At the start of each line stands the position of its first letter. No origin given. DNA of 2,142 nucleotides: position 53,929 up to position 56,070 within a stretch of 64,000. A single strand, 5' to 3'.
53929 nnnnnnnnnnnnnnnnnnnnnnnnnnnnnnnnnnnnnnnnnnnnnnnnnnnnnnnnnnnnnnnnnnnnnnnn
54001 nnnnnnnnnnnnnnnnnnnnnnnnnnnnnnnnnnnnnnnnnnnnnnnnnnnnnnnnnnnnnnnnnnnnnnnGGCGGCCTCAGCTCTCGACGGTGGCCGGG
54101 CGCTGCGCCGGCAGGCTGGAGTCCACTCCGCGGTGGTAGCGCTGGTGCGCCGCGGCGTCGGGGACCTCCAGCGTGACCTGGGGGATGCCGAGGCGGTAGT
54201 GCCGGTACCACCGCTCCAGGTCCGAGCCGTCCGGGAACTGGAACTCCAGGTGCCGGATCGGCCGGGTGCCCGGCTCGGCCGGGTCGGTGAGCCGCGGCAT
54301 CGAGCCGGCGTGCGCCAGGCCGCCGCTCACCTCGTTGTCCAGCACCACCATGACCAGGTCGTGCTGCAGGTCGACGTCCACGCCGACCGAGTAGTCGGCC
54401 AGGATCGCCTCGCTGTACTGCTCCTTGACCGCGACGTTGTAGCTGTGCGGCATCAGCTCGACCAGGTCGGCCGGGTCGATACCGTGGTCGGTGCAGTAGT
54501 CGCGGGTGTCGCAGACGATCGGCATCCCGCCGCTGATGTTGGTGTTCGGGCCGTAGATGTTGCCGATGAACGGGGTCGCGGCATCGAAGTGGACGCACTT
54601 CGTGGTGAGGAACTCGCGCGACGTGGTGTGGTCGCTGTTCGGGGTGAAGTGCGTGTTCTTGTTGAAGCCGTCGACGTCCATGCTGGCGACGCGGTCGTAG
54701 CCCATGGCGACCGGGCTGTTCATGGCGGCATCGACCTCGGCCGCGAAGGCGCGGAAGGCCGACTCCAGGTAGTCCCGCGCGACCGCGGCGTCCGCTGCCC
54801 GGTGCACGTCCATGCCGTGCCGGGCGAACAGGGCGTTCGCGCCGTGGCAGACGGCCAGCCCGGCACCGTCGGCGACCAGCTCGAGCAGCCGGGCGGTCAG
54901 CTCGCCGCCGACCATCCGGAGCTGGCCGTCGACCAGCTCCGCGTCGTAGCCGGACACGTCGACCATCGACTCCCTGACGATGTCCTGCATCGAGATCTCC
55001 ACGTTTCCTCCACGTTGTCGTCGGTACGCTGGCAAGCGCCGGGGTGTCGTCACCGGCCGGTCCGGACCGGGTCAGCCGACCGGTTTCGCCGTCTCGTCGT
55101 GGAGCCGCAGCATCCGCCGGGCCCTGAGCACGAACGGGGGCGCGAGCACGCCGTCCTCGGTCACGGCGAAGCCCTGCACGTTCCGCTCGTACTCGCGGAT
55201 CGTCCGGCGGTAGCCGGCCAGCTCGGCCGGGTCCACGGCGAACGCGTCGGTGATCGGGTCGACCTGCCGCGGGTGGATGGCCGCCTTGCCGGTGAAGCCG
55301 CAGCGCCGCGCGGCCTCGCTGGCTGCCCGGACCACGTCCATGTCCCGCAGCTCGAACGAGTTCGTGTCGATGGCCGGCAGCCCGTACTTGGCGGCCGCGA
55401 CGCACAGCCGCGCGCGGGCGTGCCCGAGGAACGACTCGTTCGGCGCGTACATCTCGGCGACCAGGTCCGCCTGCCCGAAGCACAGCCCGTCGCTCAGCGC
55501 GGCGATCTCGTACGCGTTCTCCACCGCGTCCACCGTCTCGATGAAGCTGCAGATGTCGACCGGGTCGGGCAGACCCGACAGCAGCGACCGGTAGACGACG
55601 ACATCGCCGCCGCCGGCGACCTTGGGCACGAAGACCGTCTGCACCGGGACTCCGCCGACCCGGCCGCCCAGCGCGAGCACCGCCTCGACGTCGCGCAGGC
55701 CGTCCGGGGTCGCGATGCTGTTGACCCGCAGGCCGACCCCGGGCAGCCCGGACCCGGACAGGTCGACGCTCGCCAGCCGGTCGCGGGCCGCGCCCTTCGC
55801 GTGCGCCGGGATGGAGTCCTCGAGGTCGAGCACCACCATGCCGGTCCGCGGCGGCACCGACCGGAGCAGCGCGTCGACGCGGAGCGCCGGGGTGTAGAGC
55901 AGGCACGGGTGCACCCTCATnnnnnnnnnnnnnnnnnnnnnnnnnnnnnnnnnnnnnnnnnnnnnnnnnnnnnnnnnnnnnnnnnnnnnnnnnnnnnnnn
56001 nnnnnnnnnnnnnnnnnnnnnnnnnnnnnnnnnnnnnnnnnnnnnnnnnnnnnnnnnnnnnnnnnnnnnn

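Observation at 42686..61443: Run of 13 tightly packed minus-strand genes for an NRPS/PKS-independent pathway (LeuA paralogue, CoA-ester enzymes, AONS-like, GspS-like ligase) plus a SARP regulator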

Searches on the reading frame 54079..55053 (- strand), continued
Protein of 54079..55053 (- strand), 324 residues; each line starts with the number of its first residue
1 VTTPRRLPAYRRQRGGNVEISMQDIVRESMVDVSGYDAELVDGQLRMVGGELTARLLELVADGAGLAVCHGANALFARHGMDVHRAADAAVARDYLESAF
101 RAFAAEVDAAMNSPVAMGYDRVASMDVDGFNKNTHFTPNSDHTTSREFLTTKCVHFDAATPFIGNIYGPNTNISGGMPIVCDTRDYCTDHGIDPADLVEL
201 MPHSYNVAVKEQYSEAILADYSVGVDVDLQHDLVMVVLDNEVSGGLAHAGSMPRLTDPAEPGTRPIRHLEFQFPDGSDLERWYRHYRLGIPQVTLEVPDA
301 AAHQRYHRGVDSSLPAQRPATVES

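Call 67: find_encoding_contigs(protein=P0045, flank=10000, max_places=1)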
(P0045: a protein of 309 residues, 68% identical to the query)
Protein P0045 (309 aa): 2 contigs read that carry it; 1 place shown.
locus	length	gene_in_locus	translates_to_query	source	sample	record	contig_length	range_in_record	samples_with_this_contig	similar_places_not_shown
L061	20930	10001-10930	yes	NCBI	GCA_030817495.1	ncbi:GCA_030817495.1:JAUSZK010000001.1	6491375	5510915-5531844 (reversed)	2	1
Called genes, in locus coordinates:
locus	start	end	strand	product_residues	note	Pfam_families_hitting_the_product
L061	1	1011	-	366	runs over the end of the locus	PF13468:Glyoxalase_3 (faint), PF13669:Glyoxalase_4 (weak), PF00903:Glyoxalase, PF13669:Glyoxalase_4 (weak)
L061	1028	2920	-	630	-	PF00324:AA_permease, PF13520:AA_permease_2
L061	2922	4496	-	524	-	PF02310:B12-binding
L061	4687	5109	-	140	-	PF04073:tRNA_edit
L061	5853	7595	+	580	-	PF00682:HMGL-like, PF22615:IPMS_D2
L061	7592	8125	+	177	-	PF19315:MC_hydratase, PF01575:MaoC_dehydratas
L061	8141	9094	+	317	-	PF14226:DIOX_N, PF03171:2OG-FeII_Oxy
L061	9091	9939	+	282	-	PF03328:HpcH_HpaI, PF15617:C-C_Bond_Lyase (faint)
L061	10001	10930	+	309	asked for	-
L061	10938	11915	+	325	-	PF10340:Say1_Mug180, PF20434:BD-FAE, PF07859:Abhydrolase_3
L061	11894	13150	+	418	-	PF00155:Aminotran_1_2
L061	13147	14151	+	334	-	PF02423:OCD_Mu_crystall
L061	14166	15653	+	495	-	PF05195:AMP_N, PF00557:Peptidase_M24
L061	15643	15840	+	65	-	-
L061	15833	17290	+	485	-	PF01425:Amidase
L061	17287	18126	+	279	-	PF13489:Methyltransf_23, PF13649:Methyltransf_25, PF13847:Methyltransf_31, PF08241:Methyltransf_11, PF08242:Methyltransf_12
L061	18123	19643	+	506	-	PF07690:MFS_1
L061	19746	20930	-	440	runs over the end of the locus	PF00083:Sugar_tr, PF07690:MFS_1, PF00083:Sugar_tr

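Call 68: find_encoding_contigs(protein=P0012, flank=10000, max_places=1)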
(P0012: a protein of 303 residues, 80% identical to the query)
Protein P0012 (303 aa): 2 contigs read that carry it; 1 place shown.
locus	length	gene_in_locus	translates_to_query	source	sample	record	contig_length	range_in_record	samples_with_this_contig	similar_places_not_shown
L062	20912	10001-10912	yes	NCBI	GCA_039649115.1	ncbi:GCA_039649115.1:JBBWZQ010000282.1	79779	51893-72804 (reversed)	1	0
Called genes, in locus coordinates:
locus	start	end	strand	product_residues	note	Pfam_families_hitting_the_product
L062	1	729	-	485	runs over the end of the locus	PF00083:Sugar_tr (weak), PF07690:MFS_1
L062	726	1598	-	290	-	PF12146:Hydrolase_4, PF00561:Abhydrolase_1, PF12697:Abhydrolase_6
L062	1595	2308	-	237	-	PF01040:UbiA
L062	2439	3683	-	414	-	PF02746:MR_MLE_N (faint), PF13378:MR_MLE_C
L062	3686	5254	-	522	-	PF03321:GH3, PF23571:GH3_M, PF23572:GH3_C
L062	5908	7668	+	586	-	PF00682:HMGL-like, PF22615:IPMS_D2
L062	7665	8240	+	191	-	PF19315:MC_hydratase, PF01575:MaoC_dehydratas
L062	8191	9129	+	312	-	PF14226:DIOX_N, PF03171:2OG-FeII_Oxy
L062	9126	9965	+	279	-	PF03328:HpcH_HpaI, PF15617:C-C_Bond_Lyase (faint)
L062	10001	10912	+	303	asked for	-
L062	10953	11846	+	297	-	PF10340:Say1_Mug180, PF20434:BD-FAE (weak), PF07859:Abhydrolase_3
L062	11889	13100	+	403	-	PF00155:Aminotran_1_2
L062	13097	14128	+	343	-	PF02423:OCD_Mu_crystall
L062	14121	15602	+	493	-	PF05195:AMP_N, PF00557:Peptidase_M24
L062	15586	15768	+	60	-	-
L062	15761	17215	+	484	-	PF01425:Amidase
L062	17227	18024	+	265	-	PF13489:Methyltransf_23, PF13847:Methyltransf_31, PF08241:Methyltransf_11, PF08242:Methyltransf_12, PF13649:Methyltransf_25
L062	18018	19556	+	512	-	PF07690:MFS_1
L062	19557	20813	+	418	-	-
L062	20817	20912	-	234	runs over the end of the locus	PF00005:ABC_tran, PF13304:AAA_21 (faint)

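Call 70: search_protein_families(library=pfam, proteins=[L062:15586-15768:+, L061:15643-15840:+, L057:13216-13518:+], max_evalue=5)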
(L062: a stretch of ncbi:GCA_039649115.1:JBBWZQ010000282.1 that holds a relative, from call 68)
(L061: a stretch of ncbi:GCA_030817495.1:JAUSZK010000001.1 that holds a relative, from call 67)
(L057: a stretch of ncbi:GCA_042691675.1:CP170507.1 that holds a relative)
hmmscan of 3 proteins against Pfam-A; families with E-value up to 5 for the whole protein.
L062:15586-15768:+ (60 aa): 0 families

L061:15643-15840:+ (65 aa): 0 families

L057:13216-13518:+ (100 aa): 0 families

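Call 86: search_protein_representatives(alignment_id=A1)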
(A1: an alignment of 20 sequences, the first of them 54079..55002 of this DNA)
Query: 20 sequences, 305 profile positions. Proteins with E-value up to 0.001 (for the whole library): 55; up to 1e-10: 30; up to 1e-30: 13. The best 55 are listed.
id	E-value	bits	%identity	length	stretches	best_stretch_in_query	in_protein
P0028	2.2e-152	522.8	-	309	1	1-302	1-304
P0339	8.3e-134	461.8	-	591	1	3-296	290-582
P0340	1.8e-89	316.3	-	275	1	3-187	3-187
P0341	4.8e-89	314.8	-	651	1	4-300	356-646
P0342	3.1e-87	308.9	-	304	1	1-300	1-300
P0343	2.8e-82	292.6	-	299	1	1-292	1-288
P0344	8.9e-68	245.0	-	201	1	104-298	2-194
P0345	4.5e-46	173.7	-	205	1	148-277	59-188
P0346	1.2e-44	169.0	-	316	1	3-289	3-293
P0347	1.4e-44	168.8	-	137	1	1-116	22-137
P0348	6.3e-39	150.2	-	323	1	49-282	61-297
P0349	4.4e-37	144.2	-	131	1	1-122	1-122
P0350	3.9e-34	134.5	-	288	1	28-266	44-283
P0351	1.7e-30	122.5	-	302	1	77-275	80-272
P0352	4.7e-28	114.5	-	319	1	49-270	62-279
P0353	8.8e-28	113.6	-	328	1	11-268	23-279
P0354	3.0e-26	108.6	-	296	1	30-268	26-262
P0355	6.1e-26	107.6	-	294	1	107-267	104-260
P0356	3.1e-24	102.0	-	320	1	107-267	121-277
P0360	2.8e-19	85.7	-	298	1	124-250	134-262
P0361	5.7e-18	81.4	-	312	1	31-276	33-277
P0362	4.7e-17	78.4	-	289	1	134-275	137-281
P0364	4.8e-13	65.2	-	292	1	133-250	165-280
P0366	1.0e-11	60.9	-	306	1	135-250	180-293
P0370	1.7e-09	53.6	-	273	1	144-258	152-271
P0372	2.4e-08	49.8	-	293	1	125-265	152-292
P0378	6.2e-07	45.2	-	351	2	135-253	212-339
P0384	1.8e-05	40.3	-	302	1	117-251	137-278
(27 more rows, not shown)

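Call 87: search_protein_families(library=pfam, proteins=[P0339, P0341, P0346, P0348, P0350, P0353, P0356, P0361, P0366, P0378], max_evalue=0.01)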
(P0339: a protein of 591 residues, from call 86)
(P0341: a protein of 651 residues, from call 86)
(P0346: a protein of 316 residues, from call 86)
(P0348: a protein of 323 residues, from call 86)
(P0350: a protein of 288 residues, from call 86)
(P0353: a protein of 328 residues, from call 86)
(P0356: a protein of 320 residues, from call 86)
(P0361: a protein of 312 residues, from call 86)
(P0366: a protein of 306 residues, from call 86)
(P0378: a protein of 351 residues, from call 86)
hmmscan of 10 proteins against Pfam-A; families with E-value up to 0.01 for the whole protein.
P0339 (591 aa): 2 families
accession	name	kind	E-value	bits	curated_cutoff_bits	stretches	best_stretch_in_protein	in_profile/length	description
PF03328.21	HpcH_HpaI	-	8.2e-26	91.1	25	1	15-217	12-221/221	HpcH/HpaI aldolase/citrate lyase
PF15617.12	C-C_Bond_Lyase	-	5.3e-09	36.1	28.4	1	201-236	242-277/320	C-C_Bond_Lyase of the TIM-Barrel fold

P0341 (651 aa): 3 families
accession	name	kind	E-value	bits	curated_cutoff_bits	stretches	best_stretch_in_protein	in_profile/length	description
PF00107.32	ADH_zinc_N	-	1.9e-27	96.2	31.8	1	154-268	1-115/129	Zinc-binding dehydrogenase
PF13602.12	ADH_zinc_N_2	-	8.2e-22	79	27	1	186-326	1-134/134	Zinc-binding dehydrogenase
PF08240.17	ADH_N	-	1.7e-09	38.3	23.5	1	27-112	2-103/104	Alcohol dehydrogenase GroES-like domain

P0346 (316 aa): 0 families

P0348 (323 aa): 0 families

P0350 (288 aa): 0 families

P0353 (328 aa): 0 families

P0356 (320 aa): 0 families

P0361 (312 aa): 0 families

P0366 (306 aa): 0 families

P0378 (351 aa): 1 family
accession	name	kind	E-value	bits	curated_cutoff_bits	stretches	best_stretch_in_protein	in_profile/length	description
PF24670.1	DUF7653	-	0.0091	16.6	27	0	139-214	26-103/125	Domain of unknown function (DUF7653)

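Call 88: search_protein_families(library=pfam, proteins=[P0351, P0352, P0354, P0355, P0360, P0362, P0364, P0370, P0372, P0384], max_evalue=0.01)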
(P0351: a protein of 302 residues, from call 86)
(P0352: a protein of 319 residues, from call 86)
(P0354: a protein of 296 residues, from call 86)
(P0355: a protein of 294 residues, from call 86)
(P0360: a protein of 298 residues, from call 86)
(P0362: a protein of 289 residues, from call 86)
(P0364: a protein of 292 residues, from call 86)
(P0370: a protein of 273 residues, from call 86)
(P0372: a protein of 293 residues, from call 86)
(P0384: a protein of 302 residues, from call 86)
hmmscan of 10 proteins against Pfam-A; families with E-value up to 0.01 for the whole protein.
P0351 (302 aa): 0 families

P0352 (319 aa): 0 families

P0354 (296 aa): 0 families

P0355 (294 aa): 0 families

P0360 (298 aa): 0 families

P0362 (289 aa): 0 families

P0364 (292 aa): 0 families

P0370 (273 aa): 0 families

P0372 (293 aa): 0 families

P0384 (302 aa): 0 families

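Call 89: search_protein_families(library=ncbifam, proteins=[L061:14166-15653:+, L059:6729-7943:+, L059:10930-12084:+, L058:18910-20154:+], max_evalue=0.00001)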
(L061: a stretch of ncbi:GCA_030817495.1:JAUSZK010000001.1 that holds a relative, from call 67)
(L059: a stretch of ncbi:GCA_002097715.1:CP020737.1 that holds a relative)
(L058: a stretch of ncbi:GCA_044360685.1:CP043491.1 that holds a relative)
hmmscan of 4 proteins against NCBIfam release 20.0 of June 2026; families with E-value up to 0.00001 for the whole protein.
L061:14166-15653:+ (495 aa): 6 families
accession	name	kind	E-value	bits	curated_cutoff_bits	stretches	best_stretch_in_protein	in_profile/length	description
NF008131.0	PRK10879.1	equivalog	3.4e-64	217.2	465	2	206-484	166-437/438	Xaa-Pro aminopeptidase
NF010133.0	PRK13607.1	equivalog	6.1e-21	74.8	339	1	203-467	151-439/443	Xaa-Pro dipeptidase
NF040821.1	dipep_PepQ_Arch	equivalog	1.4e-20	73.7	630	1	203-466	112-340/346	Xaa-Pro dipeptidase PepQ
NF007310.0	PRK09795.1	equivalog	2.2e-18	66.2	393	1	201-465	115-349/361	aminopeptidase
NF011720.0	PRK15173.1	subfamily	1.5e-06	27.5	420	1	204-357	106-255/343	peptidase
NF011173.0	PRK14575.1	equivalog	1.8e-06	27.2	850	1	204-358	169-319/406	putative peptidase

L059:6729-7943:+ (404 aa): 14 families
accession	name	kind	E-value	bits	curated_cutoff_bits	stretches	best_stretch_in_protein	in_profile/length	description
NF040821.1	dipep_PepQ_Arch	equivalog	7.8e-48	163.2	630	1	35-392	2-340/346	Xaa-Pro dipeptidase PepQ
NF007310.0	PRK09795.1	equivalog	2.9e-27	95.5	393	1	151-388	109-346/361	aminopeptidase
NF038259.1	ectoine_DoeA_2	exception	6e-22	77.9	575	1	29-390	11-376/386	ectoine hydrolase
NF008131.0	PRK10879.1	equivalog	1.3e-19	70.3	465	1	159-311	163-316/438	Xaa-Pro aminopeptidase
TIGR00500.1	met_pdase_I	equivalog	2.2e-19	69.9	171.35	1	170-371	4-208/247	type I methionyl aminopeptidase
TIGR02993.1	ectoine_eutD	equivalog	4.6e-12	45.8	613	1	30-391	9-381/391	ectoine hydrolase DoeA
NF009533.0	PRK12897.1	equivalog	7.8e-12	45.1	488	1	170-369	5-207/248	type I methionyl aminopeptidase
NF011174.0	PRK14576.1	subfamily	1.4e-11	43.9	487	1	115-387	122-391/405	putative endopeptidase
NF008970.0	PRK12318.1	equivalog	4.4e-11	42.6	267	1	181-373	55-251/291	methionyl aminopeptidase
NF010133.0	PRK13607.1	equivalog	4.9e-10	38.8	339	1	167-304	159-295/443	Xaa-Pro dipeptidase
TIGR00501.1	met_pdase_II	equivalog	4.7e-09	36.2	222.65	1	180-365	10-190/295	type II methionyl aminopeptidase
NF011173.0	PRK14575.1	equivalog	1.7e-07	30.6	850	1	161-386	170-391/406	putative peptidase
NF011720.0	PRK15173.1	subfamily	3.1e-07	29.7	420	1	161-386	107-328/343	peptidase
NF005583.0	PRK07281.1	equivalog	4.4e-07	29.4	445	0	265-368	136-237/286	methionyl aminopeptidase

L059:10930-12084:+ (384 aa): 21 families
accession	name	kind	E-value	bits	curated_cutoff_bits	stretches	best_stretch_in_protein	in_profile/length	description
NF002087.0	PRK00915.1-4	equivalog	1.5e-186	620.9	729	1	2-381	3-382/516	2-isopropylmalate synthase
NF002086.0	PRK00915.1-3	equivalog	2.3e-180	600.5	532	1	3-381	4-381/516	2-isopropylmalate synthase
TIGR00973.1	leuA_bact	equivalog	4.1e-170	566.5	598.7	1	5-381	1-376/494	2-isopropylmalate synthase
NF002088.0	PRK00915.1-5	equivalog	3.3e-160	534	697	1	4-383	2-380/514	2-isopropylmalate synthase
NF002084.0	PRK00915.1-1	equivalog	3.8e-148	494.3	748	1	3-379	2-377/523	2-isopropylmalate synthase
NF002085.0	PRK00915.1-2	subfamily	6.2e-123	411.2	517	1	3-380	11-375/504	2-isopropylmalate synthase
TIGR02090.1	LEU1_arch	subfamily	1.6e-118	396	484.75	1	6-379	1-361/363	isopropylmalate/citramalate/homocitrate synthases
NF041069.1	IPMS_Sufob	equivalog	1.7e-112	376.4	600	1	7-378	2-362/371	isopropylmalate synthase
TIGR02660.1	nifV_homocitr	equivalog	1.5e-91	307.4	462.9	1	6-379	2-363/365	homocitrate synthase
TIGR02146.1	LysS_fung_arch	equivalog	1.2e-77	261.5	413.55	1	8-359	1-339/344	homocitrate synthase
NF042434.1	IPMS_Lepto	equivalog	1.3e-69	235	500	1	3-368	3-372/374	2-isopropylmalate synthase LeuA2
TIGR00977.1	citramal_synth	equivalog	3.5e-50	170.8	450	1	5-364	1-364/526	citramalate synthase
NF042433.1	CitmalDyn_Leptosp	equivalog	6.8e-46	156.9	950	1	4-377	6-376/514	(R)-citramalate synthase CimA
NF002991.1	PRK03739.1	subfamily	6.9e-38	130.7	455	1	11-308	32-341/550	2-isopropylmalate synthase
TIGR00970.1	leuA_yeast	equivalog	5.8e-34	117.6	697.4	1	10-313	31-349/564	2-isopropylmalate synthase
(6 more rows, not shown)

L058:18910-20154:+ (414 aa): 13 families
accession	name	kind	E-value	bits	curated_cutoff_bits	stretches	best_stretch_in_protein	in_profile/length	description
NF002563.0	PRK02186.1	subfamily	2.7e-45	155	625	1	103-410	85-393/890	argininosuccinate lyase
NF005543.0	PRK07206.1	subfamily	2.5e-27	95.6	302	1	96-389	78-388/416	hypothetical protein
NF053745.1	AAntcapLigBacD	equivalog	4.7e-15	54.9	850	1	91-191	101-202/471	alanine--anticapsin ligase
NF053643.1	Ddl_archaea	equivalog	2.8e-08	33.1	500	1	117-298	98-277/367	putative pseudomurein biosynthesis ATP-grasp protein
TIGR03909.1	pyrrolys_PylC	equivalog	7.7e-08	31.4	248.3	1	160-220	124-186/374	3-methylornithine--L-lysine ligase PylC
NF009402.0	PRK12767.1-1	equivalog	1.2e-07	30.8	218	1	117-212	107-206/329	carbamoyl phosphate synthase-like protein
NF009406.0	PRK12767.1-5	equivalog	1.4e-07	30.9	271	1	116-211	104-199/327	carbamoyl phosphate synthase-like protein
NF009405.0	PRK12767.1-4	equivalog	5.6e-07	28.9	390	1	117-211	104-195/320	carbamoyl phosphate synthase-like protein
TIGR01369.1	CPSaseII_lrg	equivalog_domain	8.2e-07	27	1027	1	112-230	656-781/1052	carbamoyl-phosphate synthase (glutamine-hydrolyzing) large subunit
NF009403.0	PRK12767.1-2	equivalog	1e-06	28.2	286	1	156-211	139-194/342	carbamoyl phosphate synthase-like protein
NF006406.0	PRK08654.1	equivalog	1.6e-06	26.9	739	1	96-218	86-209/499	acetyl-CoA carboxylase biotin carboxylase subunit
NF002378.0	PRK01372.1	subfamily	3.1e-06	26.1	243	1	125-209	100-187/305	D-alanine--D-alanine ligase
NF009471.0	PRK12833.1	equivalog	9.9e-06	24.3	686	0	112-188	105-183/467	acetyl-CoA carboxylase biotin carboxylase subunit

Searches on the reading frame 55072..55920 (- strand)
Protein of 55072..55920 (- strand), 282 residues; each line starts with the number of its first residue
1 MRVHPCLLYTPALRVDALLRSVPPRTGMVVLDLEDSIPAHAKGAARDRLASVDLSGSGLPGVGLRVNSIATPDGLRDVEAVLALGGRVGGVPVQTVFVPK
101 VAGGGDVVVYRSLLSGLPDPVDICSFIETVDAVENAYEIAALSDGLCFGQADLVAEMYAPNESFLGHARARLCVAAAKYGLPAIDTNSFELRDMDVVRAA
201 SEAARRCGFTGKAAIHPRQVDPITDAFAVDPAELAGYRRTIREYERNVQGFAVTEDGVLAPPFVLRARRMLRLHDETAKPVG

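Call 5: search_protein_families(library=pfam, proteins=[window:55072-55920:-], max_evalue=0.01)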
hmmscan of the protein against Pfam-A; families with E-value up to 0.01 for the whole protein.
window:55072-55920:- (282 aa): 2 families
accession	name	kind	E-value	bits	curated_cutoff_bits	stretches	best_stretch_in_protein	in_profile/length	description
PF03328.21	HpcH_HpaI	-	2.2e-19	70.1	25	1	28-217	24-221/221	HpcH/HpaI aldolase/citrate lyase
PF15617.12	C-C_Bond_Lyase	-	5.1e-06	26.3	28.4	1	206-243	247-284/320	C-C_Bond_Lyase of the TIM-Barrel fold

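Call 9: search_protein_families(library=ncbifam, proteins=[window:55072-55920:-], max_evalue=0.01)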
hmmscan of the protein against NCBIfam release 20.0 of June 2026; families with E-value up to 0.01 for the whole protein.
window:55072-55920:- (282 aa): 3 families
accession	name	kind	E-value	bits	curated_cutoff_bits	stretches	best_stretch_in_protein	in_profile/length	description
NF038242.1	RipC_Ccl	equivalog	2.6e-34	119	375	1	7-271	4-265/268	itaconate degradation C-C-lyase RipC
TIGR01588.1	citE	equivalog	1.6e-14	53.6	443.4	1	28-274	27-283/288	citrate (pro-3S)-lyase subunit beta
NF004978.0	PRK06354.1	subfamily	0.0071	14.8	462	1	101-184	200-281/590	pyruvate kinase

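Call 85: search_solved_structures(query=window:55072-55920:-, max_evalue=0.00001)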
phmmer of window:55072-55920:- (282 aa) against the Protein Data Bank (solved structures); distinct sequences matched with E-value up to 0.00001: 15.
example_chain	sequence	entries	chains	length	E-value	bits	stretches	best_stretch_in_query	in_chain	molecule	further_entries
3qll_A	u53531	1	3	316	4.2e-25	92.2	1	8-271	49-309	Citrate lyase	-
1u5v_A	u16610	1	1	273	9.6e-15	58.2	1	5-276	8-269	citE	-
1u5h_A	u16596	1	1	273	3.9e-14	56.2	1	5-276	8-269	citE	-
6aq4_A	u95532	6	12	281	8e-14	55.2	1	5-276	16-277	Citrate lyase subunit beta-like protein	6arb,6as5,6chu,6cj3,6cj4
1z6k_A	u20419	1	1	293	9.4e-14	55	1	5-276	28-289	Citrate Lyase beta subunit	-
1sgj_A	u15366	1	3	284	1.3e-13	54.5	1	7-270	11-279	citrate lyase, beta subunit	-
5vxc_A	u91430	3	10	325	7.6e-13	52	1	7-267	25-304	Citrate lyase subunit beta-like protein, mitochondrial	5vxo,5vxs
8khl_A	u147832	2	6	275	3.8e-12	49.7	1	7-272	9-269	Probable acyl-CoA lyase beta chain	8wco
9nzb_A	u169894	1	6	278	4e-12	49.6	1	7-272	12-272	Acyl-CoA lyase beta chain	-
5ugr_A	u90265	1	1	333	5.1e-12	49.3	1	168-260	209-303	Malyl-CoA lyase/beta-methylmalyl-CoA lyase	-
4l9y_A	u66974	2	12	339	4.2e-10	43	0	3-158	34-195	Malyl-CoA lyase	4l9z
4l7z_A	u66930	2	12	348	7.5e-09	38.9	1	15-156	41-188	HpcH/HpaI aldolase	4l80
3r4i_A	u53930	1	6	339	3.9e-07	33.3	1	30-234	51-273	Citrate Lyase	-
3qqw_A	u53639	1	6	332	6.6e-07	32.5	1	31-234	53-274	Putative citrate lyase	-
6kin_A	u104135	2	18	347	1.4e-06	31.4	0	15-156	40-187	HpcH/HpaI aldolase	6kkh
